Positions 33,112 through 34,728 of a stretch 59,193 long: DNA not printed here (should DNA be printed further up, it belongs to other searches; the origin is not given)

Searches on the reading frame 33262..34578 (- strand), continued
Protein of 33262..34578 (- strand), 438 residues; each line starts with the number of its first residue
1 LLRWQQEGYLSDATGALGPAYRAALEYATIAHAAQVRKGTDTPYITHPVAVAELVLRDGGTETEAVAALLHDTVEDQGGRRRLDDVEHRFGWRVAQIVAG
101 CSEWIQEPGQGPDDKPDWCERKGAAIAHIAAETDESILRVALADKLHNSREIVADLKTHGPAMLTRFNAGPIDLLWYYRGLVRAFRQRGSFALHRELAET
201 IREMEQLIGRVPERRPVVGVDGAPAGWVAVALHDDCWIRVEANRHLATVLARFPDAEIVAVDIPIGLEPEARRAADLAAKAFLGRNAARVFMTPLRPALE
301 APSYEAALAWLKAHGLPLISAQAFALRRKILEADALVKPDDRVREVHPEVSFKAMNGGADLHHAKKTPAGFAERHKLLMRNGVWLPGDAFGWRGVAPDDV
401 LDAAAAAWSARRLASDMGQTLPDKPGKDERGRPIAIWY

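Call 18: find_encoding_contigs(protein=P0003, flank=10000, max_places=2)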
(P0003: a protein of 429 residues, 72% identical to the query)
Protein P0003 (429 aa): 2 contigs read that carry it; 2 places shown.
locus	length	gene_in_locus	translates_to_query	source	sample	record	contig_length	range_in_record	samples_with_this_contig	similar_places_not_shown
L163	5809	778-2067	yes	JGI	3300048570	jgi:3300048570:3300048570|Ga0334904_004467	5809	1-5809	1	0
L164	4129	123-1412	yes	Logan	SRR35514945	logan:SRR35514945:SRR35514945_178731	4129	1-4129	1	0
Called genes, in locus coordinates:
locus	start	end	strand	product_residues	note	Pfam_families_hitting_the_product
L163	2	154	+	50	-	?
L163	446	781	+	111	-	-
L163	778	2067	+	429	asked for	PF13328:HD_4, PF04250:DUF429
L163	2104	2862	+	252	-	PF03372:Exo_endo_phos (weak)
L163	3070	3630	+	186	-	-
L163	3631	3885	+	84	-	-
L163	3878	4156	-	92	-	-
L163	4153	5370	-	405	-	PF10117:McrBC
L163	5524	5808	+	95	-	?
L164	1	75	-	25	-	?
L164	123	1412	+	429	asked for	PF13328:HD_4, PF04250:DUF429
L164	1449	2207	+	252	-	PF03372:Exo_endo_phos (weak)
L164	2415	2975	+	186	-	-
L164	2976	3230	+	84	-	-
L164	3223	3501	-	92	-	-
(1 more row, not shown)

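Call 19: find_encoding_contigs(protein=P0011, flank=10000, max_places=2)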
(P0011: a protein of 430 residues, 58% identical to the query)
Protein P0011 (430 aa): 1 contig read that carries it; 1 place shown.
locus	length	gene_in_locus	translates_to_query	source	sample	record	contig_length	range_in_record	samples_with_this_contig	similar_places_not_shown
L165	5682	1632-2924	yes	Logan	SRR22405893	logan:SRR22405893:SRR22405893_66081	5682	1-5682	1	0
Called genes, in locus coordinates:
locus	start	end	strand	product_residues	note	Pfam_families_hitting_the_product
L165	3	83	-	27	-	?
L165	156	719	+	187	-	PF13527:Acetyltransf_9, PF00583:Acetyltransf_1, PF13508:Acetyltransf_7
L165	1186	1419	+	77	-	-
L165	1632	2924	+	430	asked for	PF13328:HD_4, PF04250:DUF429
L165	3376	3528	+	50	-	-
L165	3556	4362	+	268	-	PF25794:SACS (weak)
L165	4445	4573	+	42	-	-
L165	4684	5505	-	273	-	PF00753:Lactamase_B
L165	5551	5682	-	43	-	?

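Call 20: find_encoding_contigs(protein=P0010, flank=10000, max_places=2)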
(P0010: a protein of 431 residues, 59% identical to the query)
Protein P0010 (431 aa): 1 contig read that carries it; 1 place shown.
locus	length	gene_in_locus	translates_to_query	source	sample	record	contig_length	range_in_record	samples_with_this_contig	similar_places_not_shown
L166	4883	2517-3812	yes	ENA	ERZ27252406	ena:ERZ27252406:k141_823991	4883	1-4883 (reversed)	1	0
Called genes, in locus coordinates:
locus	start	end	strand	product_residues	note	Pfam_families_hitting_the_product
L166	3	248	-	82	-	?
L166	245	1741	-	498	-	PF00271:Helicase_C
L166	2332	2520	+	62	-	PF18755:RAMA (weak)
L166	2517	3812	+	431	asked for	PF13328:HD_4, PF04250:DUF429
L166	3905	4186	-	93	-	PF05016:ParE_toxin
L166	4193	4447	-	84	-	PF22180:RH3_dom (weak)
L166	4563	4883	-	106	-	?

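Call 21: find_encoding_contigs(protein=P0008, flank=10000, max_places=2)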
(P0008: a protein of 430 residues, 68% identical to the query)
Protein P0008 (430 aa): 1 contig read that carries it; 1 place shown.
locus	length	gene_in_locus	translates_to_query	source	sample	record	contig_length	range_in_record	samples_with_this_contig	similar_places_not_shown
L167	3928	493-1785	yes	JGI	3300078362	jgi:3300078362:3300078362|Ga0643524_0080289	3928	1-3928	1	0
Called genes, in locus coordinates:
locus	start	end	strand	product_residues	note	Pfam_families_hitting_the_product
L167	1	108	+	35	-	?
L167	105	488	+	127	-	PF01850:PIN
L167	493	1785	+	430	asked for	PF13328:HD_4, PF04250:DUF429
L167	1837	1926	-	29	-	-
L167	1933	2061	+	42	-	-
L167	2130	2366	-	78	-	PF02604:PhdYeFM_antitox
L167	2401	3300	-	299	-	-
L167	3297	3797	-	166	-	PF11848:DUF3368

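Call 31: search_solved_structures(query=window:33262-34578:-, max_evalue=1)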
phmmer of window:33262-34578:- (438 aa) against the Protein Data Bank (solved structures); distinct sequences matched with E-value up to 1: 26.
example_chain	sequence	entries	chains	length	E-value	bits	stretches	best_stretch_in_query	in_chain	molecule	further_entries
7qoe_A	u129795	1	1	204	1.1e-39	139.8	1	16-209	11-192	HDc domain-containing protein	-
7qoc_A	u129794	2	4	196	3.1e-21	79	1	16-201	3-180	Guanosine polyphosphate pyrophosphohydrolases/synthetases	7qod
4yf1_A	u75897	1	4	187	9.3e-14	54.4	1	21-182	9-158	Lmo0812 protein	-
5xnx_A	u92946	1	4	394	1.9e-12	50.1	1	23-152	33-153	Bifunctional (p)ppGpp synthase/hydrolase RelA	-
7ohg_A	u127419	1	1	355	4.4e-12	48.8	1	21-152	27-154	Guanosine-3',5'-bis(Diphosphate) 3'-pyrophosphohydrolase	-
6s2t_A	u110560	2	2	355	4.4e-12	48.8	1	21-152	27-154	(P)ppGpp synthetase I, SpoT/RelA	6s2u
6s2v_A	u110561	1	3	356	4.5e-12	48.8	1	21-152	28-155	(P)ppGpp synthetase I, SpoT/RelA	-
8fr8_I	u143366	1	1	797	1e-11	47.7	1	23-151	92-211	GTP pyrophosphokinase RelA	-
1vj7_A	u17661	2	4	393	5.2e-11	45.3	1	21-152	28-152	Bifunctional RELA/SPOT | Bifunctional (p)ppGpp synthase/hydrolase RelA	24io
3nr1_A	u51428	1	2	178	5.7e-10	41.9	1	24-152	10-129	HD domain-containing protein 3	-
7qps_A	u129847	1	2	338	1.3e-09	40.7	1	22-151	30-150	ACT domain protein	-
5vxa_A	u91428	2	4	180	3.9e-09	39.2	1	23-152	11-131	Guanosine-3',5'-bis(diphosphate) 3'-pyrophosphohydrolase MESH1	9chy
7qpr_A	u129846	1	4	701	4.2e-09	39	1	22-151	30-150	ACT domain protein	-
8acu_A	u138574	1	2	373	1.5e-08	37.2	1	9-152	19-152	GTP pyrophosphokinase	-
6yxa_A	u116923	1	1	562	3.2e-08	36.1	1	22-152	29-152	GTP pyrophosphokinase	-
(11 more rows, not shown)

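Call 35: find_related_loci(query=A1, collection=viral_contigs, flank=10000)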
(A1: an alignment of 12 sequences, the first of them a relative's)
Query A1 (429 aa) in viral_contigs; peptide patterns used: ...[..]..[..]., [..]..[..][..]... (x = any residue, [..] = any of these).
235 stretches matched a pattern, but none encodes a relative of the query by tblastn (E <= 1e-3).

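Call 51: search_protein_families(library=pfam, proteins=[L001:9699-10004:+, L001:8426-8725:+, L001:8722-9129:+, L001:9209-9433:+, L163:446-781:+, L163:3070-3630:+, L163:2104-2862:+], max_evalue=1)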
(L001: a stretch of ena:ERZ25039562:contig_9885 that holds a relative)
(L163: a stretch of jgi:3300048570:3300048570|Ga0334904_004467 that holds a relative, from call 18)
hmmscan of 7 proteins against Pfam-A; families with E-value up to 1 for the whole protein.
L001:9699-10004:+ (101 aa): 0 families

L001:8426-8725:+ (99 aa): 0 families

L001:8722-9129:+ (135 aa): 0 families

L001:9209-9433:+ (74 aa): 22 families
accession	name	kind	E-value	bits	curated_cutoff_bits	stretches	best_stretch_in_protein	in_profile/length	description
PF18439.7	zf_UBZ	-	0.015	15.4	25.6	0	12-20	4-12/32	Ubiquitin-Binding Zinc Finger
PF24623.2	Phage_zn_bind_8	-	0.015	15.4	24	0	12-19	13-20/57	Putative DNA-binding phage zinc finger domain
PF23455.1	DUF7129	-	0.023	14.9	30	1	52-64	7-19/45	Domain of unknown function (DUF7129)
PF23548.1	Zn_ribbon_FGT1_2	-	0.025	14.6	27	1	57-67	21-31/35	FORGETTER1 second zinc ribbon domain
PF09723.15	Zn_ribbon_8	-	0.027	14.9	34.4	0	8-18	25-34/41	Zinc ribbon domain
PF13240.11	Zn_Ribbon_1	-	0.037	14.3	25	0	13-19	16-22/23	zinc-ribbon domain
PF13453.11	Zn_ribbon_TFIIB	-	0.054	13.4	22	0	13-23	2-12/41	Transcription factor zinc-finger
PF25206.1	DUF7836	-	0.068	13.5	26.7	1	55-68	29-42/59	Domain of unknown function (DUF7836)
PF12760.12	Zn_ribbon_IS1595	-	0.071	13.5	25.4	0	57-68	19-30/46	Transposase zinc-ribbon domain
PF10571.15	UPF0547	-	0.076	13.6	29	1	58-71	2-15/26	Uncharacterised protein family UPF0547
PF13465.12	zf-H2C2_2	-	0.12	13.2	40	0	53-64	12-22/26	Zinc-finger double domain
PF24292.1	DUF7479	-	0.14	12.8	27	0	8-25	28-45/60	Domain of unknown function (DUF7479)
PF17848.7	Zn_ribbon_ACC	-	0.14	12.8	24.5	0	13-20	4-11/26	Acetyl-CoA carboxylase zinc finger domain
PF06827.20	zf-FPG_IleRS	-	0.17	12.2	21.3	1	12-22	3-13/30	Zinc finger found in FPG and IleRS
PF24460.1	DUF7575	-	0.17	11.7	28.5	0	9-18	2-11/28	Domain of unknown function (DUF7575)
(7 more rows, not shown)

L163:446-781:+ (111 aa): 1 family
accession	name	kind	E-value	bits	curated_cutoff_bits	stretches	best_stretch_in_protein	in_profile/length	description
PF06384.16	ICAT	-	0.24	12.3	25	1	35-75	6-45/78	Beta-catenin-interacting protein ICAT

L163:3070-3630:+ (186 aa): 1 family
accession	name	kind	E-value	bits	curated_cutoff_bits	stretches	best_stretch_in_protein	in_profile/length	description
PF04304.18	DUF454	-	0.22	12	35.1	1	92-113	7-28/115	Protein of unknown function (DUF454)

L163:2104-2862:+ (252 aa): 1 family
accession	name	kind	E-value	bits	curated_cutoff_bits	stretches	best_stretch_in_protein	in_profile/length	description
PF03372.29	Exo_endo_phos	-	1.3e-05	25.5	24.5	1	5-243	2-225/225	Endonuclease/Exonuclease/phosphatase family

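Call 57: predict_structure(alignment_id=A1)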
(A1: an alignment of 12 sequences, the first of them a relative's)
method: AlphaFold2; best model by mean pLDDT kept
length: 429 residues; sequences in the alignment: 12
mean_pLDDT: 85.0   pTM: 0.80
mean pLDDT of the five models: 85.0, 84.7, 82.0, 67.9, 67.5
residues with pLDDT >= 90: 185; 70-90: 197; 50-70: 40; < 50: 7
segments of 3 or more residues with pLDDT < 50: 1-6
pLDDT, mean of each block of 10 residues (from residue 1): 56 93 81 89 95 96 83 95 97 91 86 92 94 96 93 84 91 86 94 95 88 87 85 90 88 73 71 69 80 93 86 84 82 77 82 85 91 86 83 93 82 58 56
secondary structure, 60 per line:
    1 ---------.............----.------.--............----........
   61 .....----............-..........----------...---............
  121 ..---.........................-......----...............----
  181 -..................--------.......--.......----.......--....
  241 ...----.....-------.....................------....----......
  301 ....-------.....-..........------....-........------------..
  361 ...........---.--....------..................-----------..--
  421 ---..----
elements in order: H10-22 H37-48 H53-65 H70-81 H83-92 H109-122 H126-150 H152-157 H162-176 H182-199 E208-214 E217-223 E228-234 H237-243 E248-252 H260-280 H287-290 H295-304 H312-316 H318-327 E334-337 H339-346 H359-371 H378-381 H388-405

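Call 60: fold_search(model_id=the predicted structure, library=pdb)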
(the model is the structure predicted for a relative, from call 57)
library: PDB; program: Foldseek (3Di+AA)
matches with E <= 10: 338; with E <= 0.001: 37
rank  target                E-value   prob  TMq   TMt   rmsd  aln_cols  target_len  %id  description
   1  7qoe                  5.3e-11  1.00  0.39  0.88   3.3       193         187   39  Structure of a small alarmone hydrolase from Leptospira levettii (released 2022-07-13)
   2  7qoc_A                3.9e-09  1.00  0.39  0.85   2.5       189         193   32  Se-Met derivative structure of a small alarmone hydrolase (RelH) from Corynebacterium glutamicum (released 2022-07-13)
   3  7qoc_B                4.0e-09  1.00  0.39  0.87   2.5       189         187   32  Se-Met derivative structure of a small alarmone hydrolase (RelH) from Corynebacterium glutamicum (released 2022-07-13)
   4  7qod_B                1.0e-08  1.00  0.38  0.87   2.7       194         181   30  Native structure of a small alarmone hydrolase (RelH) from Corynebacterium glutamicum (released 2022-07-13)
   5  7qod_A                1.4e-08  1.00  0.39  0.83   2.9       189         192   32  Native structure of a small alarmone hydrolase (RelH) from Corynebacterium glutamicum (released 2022-07-13)
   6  9chy_A                2.4e-06  1.00  0.34  0.73   4.9       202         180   27  Crystal structure of the human MESH1 (D66K)-PAPS complex (released 2025-12-10)
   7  3nqw_A                5.5e-06  1.00  0.35  0.79   3.6       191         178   26  A metazoan ortholog of SpoT hydrolyzes ppGpp and plays a role in starvation responses (released 2010-09-08)
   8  5vxa_A                6.9e-06  1.00  0.34  0.75   3.7       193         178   27  Structure of the human Mesh1-NADPH complex (released 2018-05-23)
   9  9chy_B                8.8e-06  1.00  0.34  0.76   3.6       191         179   27  Crystal structure of the human MESH1 (D66K)-PAPS complex (released 2025-12-10)
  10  7ohg                  1.1e-05  1.00  0.32  0.39   6.7       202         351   29  Structure of Thermus thermophilus Rel bound to the non-hydrolasable alarmone analogue (released 2022-06-01)
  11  6z3o_AAA              1.2e-05  1.00  0.30  0.69   6.0       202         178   22  The E74Q mutant of Small Alarmone Hydrolase SAH from Pseudomonas aeruginosa PAO1 (released 2021-01-27)
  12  3nr1_A                2.8e-05  1.00  0.34  0.76   3.6       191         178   27  A metazoan ortholog of SpoT hydrolyzes ppGpp and plays a role in starvation responses (released 2010-09-08)
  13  6z3o_BBB              3.7e-05  1.00  0.32  0.73   4.8       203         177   21  The E74Q mutant of Small Alarmone Hydrolase SAH from Pseudomonas aeruginosa PAO1 (released 2021-01-27)
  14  6s2t                  4.3e-05  1.00  0.33  0.39   6.9       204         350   29  Structure of the N-terminal catalytic region of T. thermophilus Rel bound to ppGpp (released 2020-07-08)
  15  6s2v_A                4.5e-05  1.00  0.31  0.39  10.3       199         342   29  Structure of the N-terminal catalytic region of T. thermophilus Rel (released 2020-07-08)
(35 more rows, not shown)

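Call 63: search_protein_families(library=pfam, proteins=[L130:1539-2192:+, L130:1951-3924:+, L130:4216-5580:+, L130:5559-6689:+, L130:6686-7351:+, L130:7296-10583:+], max_evalue=0.001)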
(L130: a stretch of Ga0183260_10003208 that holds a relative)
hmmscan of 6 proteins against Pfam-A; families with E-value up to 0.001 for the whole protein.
L130:1539-2192:+ (217 aa): 0 families

L130:1951-3924:+ (657 aa): 3 families
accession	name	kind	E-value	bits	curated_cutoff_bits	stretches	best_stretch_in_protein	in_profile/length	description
PF07728.20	AAA_5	-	1.1e-16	61.5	22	1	478-601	28-139/139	AAA domain (dynein-related subfamily)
PF01878.24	EVE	-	1e-08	35.7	23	1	335-401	2-72/145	EVE domain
PF00004.35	AAA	-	0.00016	22.6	21.2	0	278-293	1-16/131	ATPase family associated with various cellular activities (AAA)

L130:4216-5580:+ (454 aa): 1 family
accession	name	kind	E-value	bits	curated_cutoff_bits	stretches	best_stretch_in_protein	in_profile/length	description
PF10117.15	McrBC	-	7.7e-48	163.5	23.9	1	55-366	2-311/318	McrBC 5-methylcytosine restriction system component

L130:5559-6689:+ (376 aa): 0 families

L130:6686-7351:+ (221 aa): 1 family
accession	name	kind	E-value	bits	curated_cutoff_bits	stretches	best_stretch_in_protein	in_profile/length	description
PF04250.19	DUF429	-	7.2e-48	163.6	23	1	6-212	1-212/214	Protein of unknown function (DUF429)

L130:7296-10583:+ (1095 aa): 6 families
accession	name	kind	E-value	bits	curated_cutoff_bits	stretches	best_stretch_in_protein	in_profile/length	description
PF04851.21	ResIII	-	1.5e-31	109.9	22.5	1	373-529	2-164/164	Type III restriction enzyme, res subunit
PF11907.13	DUF3427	-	3.1e-22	79.6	27.7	1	943-1088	123-277/280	Domain of unknown function (DUF3427)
PF00271.37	Helicase_C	-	2.4e-13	50.7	23.5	1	616-707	17-108/110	Helicase conserved C-terminal domain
PF00270.35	DEAD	-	4.1e-10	40.1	26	1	377-528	2-161/167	DEAD/DEAH box helicase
PF13091.12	PLDc_2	-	1.4e-08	35.1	27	1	199-333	2-132/132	PLD-like domain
PF09565.16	RE_NgoFVII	-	0.00025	20.9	23.8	1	262-327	80-146/162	NgoFVII restriction endonuclease N-terminal PLD domain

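Call 64: search_dna_similar(query=window:33262-34551:-, collection=plasmids, mode=protein, max_rows=25)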
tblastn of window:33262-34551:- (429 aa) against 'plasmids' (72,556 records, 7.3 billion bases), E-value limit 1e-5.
Records with a match: 244; places in all: 249; records where one place covers at least 80% of the query: 0.
Best place of each record, by identity: <60% 244.
By first word of the organism name: Escherichia 46; Salmonella 39; Klebsiella 29; Burkholderia 13; Enterobacter 12; Azospirillum 9; Synechocystis 8; Pseudomonas 6; Nostoc 4; Caballeronia 4; and 55 more.
By predicted mobility (MOB-suite, as given by PLSDB): non-mobilizable 219; conjugative 14; mobilizable 11.
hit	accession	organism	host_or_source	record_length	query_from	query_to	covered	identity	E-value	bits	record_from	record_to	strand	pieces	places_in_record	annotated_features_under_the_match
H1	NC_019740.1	Allocoleopsis franciscana PCC 7113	-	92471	1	198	46%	43.9%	2e-38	155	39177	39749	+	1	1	HD domain-containing protein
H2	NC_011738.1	Gloeothece citriformis PCC 7424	-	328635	8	192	43%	45.9%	3e-37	152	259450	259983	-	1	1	HD domain-containing protein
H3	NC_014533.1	Gloeothece verrucosa PCC 7822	fresh water in rice field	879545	8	196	44%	44.7%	1e-34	144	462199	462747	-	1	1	HD domain-containing protein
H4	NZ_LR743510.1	Methylobacterium bullatum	-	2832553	212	428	51%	38.1%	2e-10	71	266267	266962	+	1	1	none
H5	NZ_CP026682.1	Nostoc sp. 'Peltigera membranacea cyanobiont' N6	Lichen thallus,Peltigera membranacea ...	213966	8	198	45%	42.9%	2e-37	152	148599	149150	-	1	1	HD domain-containing protein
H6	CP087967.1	Polaromonas sp. P1-6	cell culture,cave ground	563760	15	198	42%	45.8%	1e-26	147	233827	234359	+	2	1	none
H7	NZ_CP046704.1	Nostoc sp. ATCC 53789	-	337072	8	197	44%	42.1%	8e-36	147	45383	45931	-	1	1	HD domain-containing protein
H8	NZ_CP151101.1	Nostoc sp. UHCC 0302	isolated culture,lake sediment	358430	5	195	45%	41.4%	1e-36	150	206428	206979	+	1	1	HD domain-containing protein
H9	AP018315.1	Sphaerospermopsis kisseleviana NIES-73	-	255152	8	195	44%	41.5%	3e-36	149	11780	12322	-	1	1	hypothetical protein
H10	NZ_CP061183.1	Roseomonas haemaphysalidis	tick,pure culture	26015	19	196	41%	43.6%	2e-29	129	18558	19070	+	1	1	HD domain-containing protein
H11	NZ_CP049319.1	Caballeronia sp. SBC2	whole organism,soil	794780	23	192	40%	44.5%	5e-30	130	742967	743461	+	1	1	HD domain-containing protein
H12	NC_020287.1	Synechocystis sp. PCC 6803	-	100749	8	193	43%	39.8%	6e-31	133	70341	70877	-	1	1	HD domain-containing protein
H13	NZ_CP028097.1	Synechocystis sp. IPPAS B-1465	axenic culture,Synechocystis sp. GT-L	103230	8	193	43%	39.8%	6e-31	133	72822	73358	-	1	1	HD domain-containing protein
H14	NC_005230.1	Synechocystis sp. PCC 6803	-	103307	8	193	43%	39.8%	6e-31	133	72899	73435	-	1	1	HD domain-containing protein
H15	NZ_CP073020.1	Synechocystis sp. PCC 6803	cell culture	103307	8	193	43%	39.8%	6e-31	133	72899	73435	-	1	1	HD domain-containing protein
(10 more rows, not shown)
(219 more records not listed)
